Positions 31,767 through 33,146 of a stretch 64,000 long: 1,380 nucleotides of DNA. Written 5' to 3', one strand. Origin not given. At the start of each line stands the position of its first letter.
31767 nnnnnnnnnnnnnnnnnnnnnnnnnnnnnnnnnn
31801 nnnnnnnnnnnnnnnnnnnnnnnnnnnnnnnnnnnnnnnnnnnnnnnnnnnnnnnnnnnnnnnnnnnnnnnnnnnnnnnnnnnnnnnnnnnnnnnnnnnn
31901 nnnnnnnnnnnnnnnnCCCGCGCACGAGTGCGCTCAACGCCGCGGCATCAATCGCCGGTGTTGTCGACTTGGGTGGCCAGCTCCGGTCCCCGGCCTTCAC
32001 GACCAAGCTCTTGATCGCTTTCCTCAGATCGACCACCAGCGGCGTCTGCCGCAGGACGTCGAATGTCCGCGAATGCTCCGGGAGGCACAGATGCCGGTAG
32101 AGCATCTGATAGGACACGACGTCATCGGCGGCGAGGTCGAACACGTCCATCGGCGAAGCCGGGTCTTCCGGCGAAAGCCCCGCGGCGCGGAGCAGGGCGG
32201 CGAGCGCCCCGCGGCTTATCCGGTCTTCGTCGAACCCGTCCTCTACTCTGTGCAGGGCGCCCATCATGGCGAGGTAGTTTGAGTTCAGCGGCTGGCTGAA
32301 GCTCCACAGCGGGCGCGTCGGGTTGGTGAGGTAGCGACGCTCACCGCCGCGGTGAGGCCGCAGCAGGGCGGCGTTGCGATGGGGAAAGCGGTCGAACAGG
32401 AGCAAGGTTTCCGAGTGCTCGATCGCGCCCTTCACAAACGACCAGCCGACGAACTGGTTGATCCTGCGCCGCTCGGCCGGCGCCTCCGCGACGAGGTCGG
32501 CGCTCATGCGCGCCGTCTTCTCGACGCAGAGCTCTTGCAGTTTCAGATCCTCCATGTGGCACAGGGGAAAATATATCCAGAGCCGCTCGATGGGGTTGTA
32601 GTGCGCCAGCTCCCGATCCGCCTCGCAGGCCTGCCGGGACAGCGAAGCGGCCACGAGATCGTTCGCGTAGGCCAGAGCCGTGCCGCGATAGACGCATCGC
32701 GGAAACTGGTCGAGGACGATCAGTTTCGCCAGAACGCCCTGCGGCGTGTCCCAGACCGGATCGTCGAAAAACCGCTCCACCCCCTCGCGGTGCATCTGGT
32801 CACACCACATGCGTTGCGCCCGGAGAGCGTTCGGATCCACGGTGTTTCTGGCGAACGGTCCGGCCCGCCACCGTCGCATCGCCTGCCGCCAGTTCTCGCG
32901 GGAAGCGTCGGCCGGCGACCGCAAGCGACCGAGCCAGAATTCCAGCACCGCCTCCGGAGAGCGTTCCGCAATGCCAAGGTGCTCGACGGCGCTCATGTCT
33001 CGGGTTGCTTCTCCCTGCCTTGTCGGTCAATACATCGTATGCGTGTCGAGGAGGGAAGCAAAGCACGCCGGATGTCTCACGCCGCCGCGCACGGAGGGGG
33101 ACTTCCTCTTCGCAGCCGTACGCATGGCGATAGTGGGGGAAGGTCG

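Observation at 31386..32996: Apparent fusion of a DUF924 domain with an RsbW/SpoIIAB-type anti-sigma-factor kinase (HATPase_c) domain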

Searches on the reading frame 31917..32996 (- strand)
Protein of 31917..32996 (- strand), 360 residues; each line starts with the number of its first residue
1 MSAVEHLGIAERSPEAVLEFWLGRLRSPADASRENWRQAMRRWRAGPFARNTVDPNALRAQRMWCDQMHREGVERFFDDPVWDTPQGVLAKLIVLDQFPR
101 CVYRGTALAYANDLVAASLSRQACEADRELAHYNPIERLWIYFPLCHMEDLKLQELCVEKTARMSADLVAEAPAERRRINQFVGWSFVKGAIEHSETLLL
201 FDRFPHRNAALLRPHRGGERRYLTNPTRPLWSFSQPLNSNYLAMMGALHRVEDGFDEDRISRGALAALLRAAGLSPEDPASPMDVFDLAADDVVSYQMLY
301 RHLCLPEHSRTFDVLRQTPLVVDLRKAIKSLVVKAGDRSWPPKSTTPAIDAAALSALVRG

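Call 65: search_protein_representatives(protein=window:31917-32996:-)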
Query: 360 residues. Proteins with E-value up to 0.001 (for the whole library): 2976; up to 1e-10: 681; up to 1e-30: 19. The best 150 are listed.
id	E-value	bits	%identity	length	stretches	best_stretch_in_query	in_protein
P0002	3.1e-197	671.5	81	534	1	2-359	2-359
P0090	2.4e-145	500.9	63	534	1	10-358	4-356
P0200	1.4e-121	422.6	55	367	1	9-360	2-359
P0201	5.2e-105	368.1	72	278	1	3-232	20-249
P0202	8.4e-87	308.3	41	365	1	10-359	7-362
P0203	2.8e-86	306.6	75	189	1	4-183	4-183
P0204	1.8e-83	297.3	42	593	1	11-349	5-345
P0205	1.2e-76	274.8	40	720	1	12-349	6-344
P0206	1.2e-73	265.0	63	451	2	199-359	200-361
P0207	2.1e-73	264.2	40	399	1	12-346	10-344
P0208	6.0e-71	256.1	42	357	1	11-351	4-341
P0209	8.2e-68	245.8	39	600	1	13-346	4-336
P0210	8.8e-59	216.1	66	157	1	182-330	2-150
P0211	1.2e-58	215.7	37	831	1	10-357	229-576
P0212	4.3e-53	197.4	57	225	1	144-310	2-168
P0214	2.9e-41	158.5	57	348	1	1-166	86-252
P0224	1.3e-20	90.5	39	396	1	79-236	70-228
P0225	1.4e-20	90.4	36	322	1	13-236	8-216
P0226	3.4e-20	89.1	37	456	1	12-236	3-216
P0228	1.6e-19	86.9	38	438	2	82-224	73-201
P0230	1.2e-18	84.0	36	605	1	12-236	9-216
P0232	2.0e-18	83.3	32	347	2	81-236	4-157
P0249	3.7e-17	79.2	38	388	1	70-235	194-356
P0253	5.1e-17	78.7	32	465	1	13-235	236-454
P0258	7.8e-17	78.1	33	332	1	12-236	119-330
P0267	2.0e-16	76.8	41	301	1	83-223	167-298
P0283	6.1e-16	75.2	34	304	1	50-226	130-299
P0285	7.1e-16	74.9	31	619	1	13-294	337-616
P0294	9.6e-16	74.5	44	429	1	82-225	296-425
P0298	1.6e-15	73.8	42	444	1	84-227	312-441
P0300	1.6e-15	73.8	37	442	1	66-253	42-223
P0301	1.6e-15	73.8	33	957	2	84-224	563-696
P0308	2.3e-15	73.2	39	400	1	13-226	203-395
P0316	4.1e-15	72.4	37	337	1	82-227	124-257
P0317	4.2e-15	72.4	39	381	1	10-224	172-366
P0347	1.0e-14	71.1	33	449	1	12-237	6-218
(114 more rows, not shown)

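Call 66: search_protein_families(library=pfam, proteins=[P0200, P0202, P0204, P0205, P0207, P0208, P0209, P0211, P0206, P0214], max_evalue=0.01)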
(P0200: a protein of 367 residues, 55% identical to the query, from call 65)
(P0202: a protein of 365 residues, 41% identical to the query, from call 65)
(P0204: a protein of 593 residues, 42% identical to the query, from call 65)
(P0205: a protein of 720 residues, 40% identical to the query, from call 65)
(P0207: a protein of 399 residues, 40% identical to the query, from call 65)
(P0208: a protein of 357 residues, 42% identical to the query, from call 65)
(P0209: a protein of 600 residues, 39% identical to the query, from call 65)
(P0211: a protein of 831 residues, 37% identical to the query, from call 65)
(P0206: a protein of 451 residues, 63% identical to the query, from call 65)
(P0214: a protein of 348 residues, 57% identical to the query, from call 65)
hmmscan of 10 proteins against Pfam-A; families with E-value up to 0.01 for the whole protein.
P0200 (367 aa): 1 family
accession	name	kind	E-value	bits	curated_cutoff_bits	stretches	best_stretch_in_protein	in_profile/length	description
PF06041.17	DUF924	-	4e-31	109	27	1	10-221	1-179/180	Bacterial protein of unknown function (DUF924)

P0202 (365 aa): 1 family
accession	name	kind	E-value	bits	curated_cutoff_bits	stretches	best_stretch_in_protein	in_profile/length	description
PF06041.17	DUF924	-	1.3e-29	104.1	27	1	80-223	48-179/180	Bacterial protein of unknown function (DUF924)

P0204 (593 aa): 8 families
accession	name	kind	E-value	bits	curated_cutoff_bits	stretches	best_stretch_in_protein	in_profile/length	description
PF06041.17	DUF924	-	3.4e-28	99.4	27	1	11-220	1-178/180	Bacterial protein of unknown function (DUF924)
PF00036.39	EF-hand_1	-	6.6e-13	47.7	25.4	2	479-504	2-27/29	EF hand domain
PF13405.12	EF-hand_6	-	2.2e-12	46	25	1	478-504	1-27/30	EF-hand domain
PF13499.12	EF-hand_7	-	4.3e-10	40.2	30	1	477-573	2-65/67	EF-hand domain pair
PF13202.12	EF-hand_5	-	1.7e-09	37.1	25.9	2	481-502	3-24/25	EF hand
PF13833.12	EF-hand_8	-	1.6e-05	25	28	0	465-502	12-50/54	EF-hand domain pair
PF12763.14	EH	-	0.00096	19.5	22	0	438-470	37-69/101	EH domain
PF25578.1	EF-hand_STIM1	-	0.0025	18.3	32.2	0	442-462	22-42/80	Stromal interaction molecule 1-like, EF-hand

P0205 (720 aa): 2 families
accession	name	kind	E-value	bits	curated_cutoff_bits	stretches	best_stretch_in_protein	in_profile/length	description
PF06041.17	DUF924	-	1.7e-25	90.6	27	1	78-222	46-178/180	Bacterial protein of unknown function (DUF924)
PF07238.19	PilZ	-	1.3e-15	58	22.5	2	501-562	24-89/102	PilZ domain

P0207 (399 aa): 1 family
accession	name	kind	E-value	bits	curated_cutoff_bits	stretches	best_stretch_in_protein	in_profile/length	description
PF06041.17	DUF924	-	1.4e-28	100.7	27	1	15-223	1-178/180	Bacterial protein of unknown function (DUF924)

P0208 (357 aa): 1 family
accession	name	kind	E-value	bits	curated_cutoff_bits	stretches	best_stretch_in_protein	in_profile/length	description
PF06041.17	DUF924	-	4.8e-34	118.5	27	1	10-215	1-177/180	Bacterial protein of unknown function (DUF924)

P0209 (600 aa): 1 family
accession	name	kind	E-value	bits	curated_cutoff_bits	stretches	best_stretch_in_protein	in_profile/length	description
PF06041.17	DUF924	-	1.7e-27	97.1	27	1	54-216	37-178/180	Bacterial protein of unknown function (DUF924)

P0211 (831 aa): 5 families
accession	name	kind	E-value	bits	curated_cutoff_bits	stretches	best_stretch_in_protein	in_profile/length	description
PF00610.27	DEP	-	5.8e-33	113.1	32.7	2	147-216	2-72/72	Domain found in Dishevelled, Egl-10, and Pleckstrin (DEP)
PF06041.17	DUF924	-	3.3e-26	93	27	1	236-443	1-177/180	Bacterial protein of unknown function (DUF924)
PF13405.12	EF-hand_6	-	3e-07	30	25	0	706-725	8-27/30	EF-hand domain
PF13499.12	EF-hand_7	-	1e-06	29.4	30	1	665-724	5-66/67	EF-hand domain pair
PF00036.39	EF-hand_1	-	2.9e-05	23.7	25.4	0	706-725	8-27/29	EF hand domain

P0206 (451 aa): 1 family
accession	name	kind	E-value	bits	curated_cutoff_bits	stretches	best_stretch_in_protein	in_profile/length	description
PF06041.17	DUF924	-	0.00024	21.7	27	1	202-227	154-179/180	Bacterial protein of unknown function (DUF924)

P0214 (348 aa): 0 families

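Call 69: find_homologous_proteins(query=A6, max_evalue=1e-20)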
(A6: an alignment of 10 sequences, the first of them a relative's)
Query A6 (10 sequences) (367 aa, profile of the alignment): 174 proteins with E <= 1e-20 among 8000 candidates; the best 120 are listed.
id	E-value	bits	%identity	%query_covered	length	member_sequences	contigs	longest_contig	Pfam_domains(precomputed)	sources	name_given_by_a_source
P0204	7.8e-257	872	45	99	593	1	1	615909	PF13405.13,PF13499.13,PF13833.13,PF13202.13,PF06041.18,PF00036.39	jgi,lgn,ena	-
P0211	2.2e-222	759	33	96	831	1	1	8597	PF13405.13,PF00610.28,PF13499.13,PF06041.18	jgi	jgi:uncharacterized protein (DUF924 family)/Ca2+-binding EF-hand superfamily protein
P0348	1.5e-219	749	47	98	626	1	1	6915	PF13405.13,PF13499.13,PF13202.13,PF06041.18,PF00036.39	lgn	-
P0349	4.7e-213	728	43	99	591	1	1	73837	PF13405.13,PF13499.13,PF13833.13,PF13202.13,PF06041.18,PF00036.39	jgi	jgi:uncharacterized protein (DUF924 family)/Ca2+-binding EF-hand superfamily protein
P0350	9.0e-213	727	48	94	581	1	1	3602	PF13405.13,PF13499.13,PF13202.13,PF06041.18,PF00036.39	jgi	jgi:uncharacterized protein (DUF924 family)/Ca2+-binding EF-hand superfamily protein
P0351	2.8e-210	719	43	99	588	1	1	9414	PF13405.13,PF13499.13,PF13202.13,PF06041.18,PF00036.39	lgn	-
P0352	1.7e-208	713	46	99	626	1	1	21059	PF06041.18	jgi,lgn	jgi:uncharacterized protein (DUF924 family)/Ca2+-binding EF-hand superfamily protein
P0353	1.7e-206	706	46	99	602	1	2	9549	PF13405.13,PF13499.13,PF13202.13,PF06041.18,PF00036.39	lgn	-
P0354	7.1e-205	701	46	99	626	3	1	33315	PF13499.13,PF06041.18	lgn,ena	-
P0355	3.1e-201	689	42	96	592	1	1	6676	PF13405.13,PF13499.13,PF13202.13,PF06041.18,PF00036.39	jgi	jgi:uncharacterized protein (DUF924 family)/Ca2+-binding EF-hand superfamily protein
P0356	8.6e-201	687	44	99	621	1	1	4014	PF13499.13,PF06041.18,PF00036.39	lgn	-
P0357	2.6e-200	686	53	99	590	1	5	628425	PF13405.13,PF13499.13,PF13202.13,PF06041.18,PF00036.39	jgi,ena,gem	-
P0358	1.5e-199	683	53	99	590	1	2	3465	PF13405.13,PF13499.13,PF13202.13,PF06041.18,PF00036.39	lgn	-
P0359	1.5e-199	683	48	96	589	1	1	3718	PF13405.13,PF13499.13,PF13833.13,PF13202.13,PF06041.18,PF00036.39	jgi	jgi:uncharacterized protein (DUF924 family)/Ca2+-binding EF-hand superfamily protein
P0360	1.6e-198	680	52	99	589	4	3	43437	PF13405.13,PF13499.13,PF13202.13,PF06041.18,PF00036.39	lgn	-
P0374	1.5e-181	624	59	98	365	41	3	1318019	PF06041.18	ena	-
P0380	5.5e-176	605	33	96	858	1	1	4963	PF13405.13,PF00610.28,PF13499.13,PF13202.13,PF06041.18,PF00036.39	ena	-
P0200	1.6e-174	600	100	100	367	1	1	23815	PF06041.18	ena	-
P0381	1.5e-172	594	56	98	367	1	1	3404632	PF06041.18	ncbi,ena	-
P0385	7.8e-159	549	57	98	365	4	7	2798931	PF06041.18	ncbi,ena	-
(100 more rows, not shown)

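Call 70: find_encoding_contigs(protein=P0374, flank=8000, max_places=2)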
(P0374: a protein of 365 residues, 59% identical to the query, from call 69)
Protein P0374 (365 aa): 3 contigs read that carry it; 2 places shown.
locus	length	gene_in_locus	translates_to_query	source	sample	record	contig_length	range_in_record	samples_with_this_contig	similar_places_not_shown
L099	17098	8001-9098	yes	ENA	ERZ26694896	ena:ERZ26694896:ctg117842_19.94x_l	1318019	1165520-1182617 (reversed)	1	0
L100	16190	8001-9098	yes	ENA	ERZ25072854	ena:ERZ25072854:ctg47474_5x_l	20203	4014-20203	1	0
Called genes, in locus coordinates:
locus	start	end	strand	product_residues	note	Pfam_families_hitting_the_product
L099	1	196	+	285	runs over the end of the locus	-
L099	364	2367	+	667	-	PF14537:Cytochrom_c3_2 (faint), PF09699:Paired_CXXCH_1 (faint), PF14522:Cytochrome_C7 (faint)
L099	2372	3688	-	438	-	PF00501:AMP-binding, PF14535:AMP-binding_C_2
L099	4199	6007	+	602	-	PF03264:Cytochrom_NNT (faint), PF14522:Cytochrome_C7 (faint), PF13435:Cytochrome_C554 (weak)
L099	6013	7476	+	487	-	-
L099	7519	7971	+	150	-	PF13581:HATPase_c_2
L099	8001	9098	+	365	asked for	PF06041:DUF924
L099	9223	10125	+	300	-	PF00800:PDT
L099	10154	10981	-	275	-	PF23441:SDR, PF00106:adh_short, PF08659:KR, PF13561:adh_short_C2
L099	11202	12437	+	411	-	PF07690:MFS_1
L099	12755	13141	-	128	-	PF10805:DUF2730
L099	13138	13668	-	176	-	-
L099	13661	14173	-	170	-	PF18925:DUF5675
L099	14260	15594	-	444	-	PF08548:Peptidase_M10_C (faint), PF00353:HemolysinCabind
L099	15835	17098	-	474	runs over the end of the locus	PF17289:Terminase_6C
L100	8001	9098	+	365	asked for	PF06041:DUF924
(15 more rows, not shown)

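Call 71: find_encoding_contigs(protein=P0381, flank=8000, max_places=2)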
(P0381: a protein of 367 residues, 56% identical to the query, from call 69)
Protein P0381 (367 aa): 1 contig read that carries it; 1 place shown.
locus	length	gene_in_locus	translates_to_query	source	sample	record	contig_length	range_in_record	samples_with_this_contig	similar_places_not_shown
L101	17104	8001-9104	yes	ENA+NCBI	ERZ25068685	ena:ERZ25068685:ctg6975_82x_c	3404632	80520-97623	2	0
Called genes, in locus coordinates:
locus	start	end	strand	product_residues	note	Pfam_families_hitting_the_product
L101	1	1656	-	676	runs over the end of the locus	PF01578:Cytochrom_C_asm, PF16327:CcmF_C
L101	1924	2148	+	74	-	-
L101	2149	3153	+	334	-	PF00892:EamA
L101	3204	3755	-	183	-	-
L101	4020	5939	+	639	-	PF14522:Cytochrome_C7 (faint), PF13435:Cytochrome_C554 (weak)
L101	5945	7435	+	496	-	-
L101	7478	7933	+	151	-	PF13581:HATPase_c_2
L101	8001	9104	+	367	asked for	PF06041:DUF924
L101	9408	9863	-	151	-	-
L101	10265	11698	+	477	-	PF00282:Pyridoxal_deC, PF00155:Aminotran_1_2 (weak), PF00266:Aminotran_5 (weak)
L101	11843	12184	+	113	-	PF01740:STAS, PF13466:STAS_2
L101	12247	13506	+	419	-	PF00175:NAD_binding_1, PF00111:Fer2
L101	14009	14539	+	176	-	-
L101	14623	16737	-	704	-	PF01602:Adaptin_N (faint), PF02985:HEAT (faint), PF13513:HEAT_EZ (faint), PF13646:HEAT_2, PF03130:HEAT_PBS (faint), PF12717:Cnd1 (faint), PF21581:SCD (faint), PF13646:HEAT_2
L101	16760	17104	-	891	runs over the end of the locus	PF18465:Rieske_3, PF00384:Molybdopterin, PF01568:Molydop_binding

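Call 72: find_encoding_contigs(protein=P0385, flank=8000, max_places=2)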
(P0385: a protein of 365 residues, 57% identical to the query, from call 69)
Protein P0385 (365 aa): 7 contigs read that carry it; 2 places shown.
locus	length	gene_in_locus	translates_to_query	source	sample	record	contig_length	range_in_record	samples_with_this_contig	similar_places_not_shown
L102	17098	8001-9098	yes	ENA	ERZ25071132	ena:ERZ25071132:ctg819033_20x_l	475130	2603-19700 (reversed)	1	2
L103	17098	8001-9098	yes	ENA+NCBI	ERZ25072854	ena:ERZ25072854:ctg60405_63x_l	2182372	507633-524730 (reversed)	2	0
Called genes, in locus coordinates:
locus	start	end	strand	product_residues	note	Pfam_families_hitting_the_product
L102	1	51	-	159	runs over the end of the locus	PF02371:Transposase_20 (weak)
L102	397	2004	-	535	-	PF07592:DDE_Tnp_ISAZ013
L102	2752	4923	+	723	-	PF02775:TPP_enzyme_C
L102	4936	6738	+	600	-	PF01558:POR, PF20169:DUF6537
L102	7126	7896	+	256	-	PF00378:ECH_1, PF16113:ECH_2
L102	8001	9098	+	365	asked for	PF06041:DUF924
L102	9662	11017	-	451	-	PF00501:AMP-binding, PF14535:AMP-binding_C_2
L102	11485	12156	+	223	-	-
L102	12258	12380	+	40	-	-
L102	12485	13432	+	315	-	PF01385:OrfB_IS605, PF07282:Cas12f1-like_TNB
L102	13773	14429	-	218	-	PF03548:LolA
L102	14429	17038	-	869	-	PF13491:FtsK_4TM, PF17854:FtsK_alpha, PF01580:FtsK_SpoIIIE, PF09397:FtsK_gamma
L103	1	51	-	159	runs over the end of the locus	PF02371:Transposase_20 (weak)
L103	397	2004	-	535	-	PF07592:DDE_Tnp_ISAZ013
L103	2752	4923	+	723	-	PF02775:TPP_enzyme_C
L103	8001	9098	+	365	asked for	PF06041:DUF924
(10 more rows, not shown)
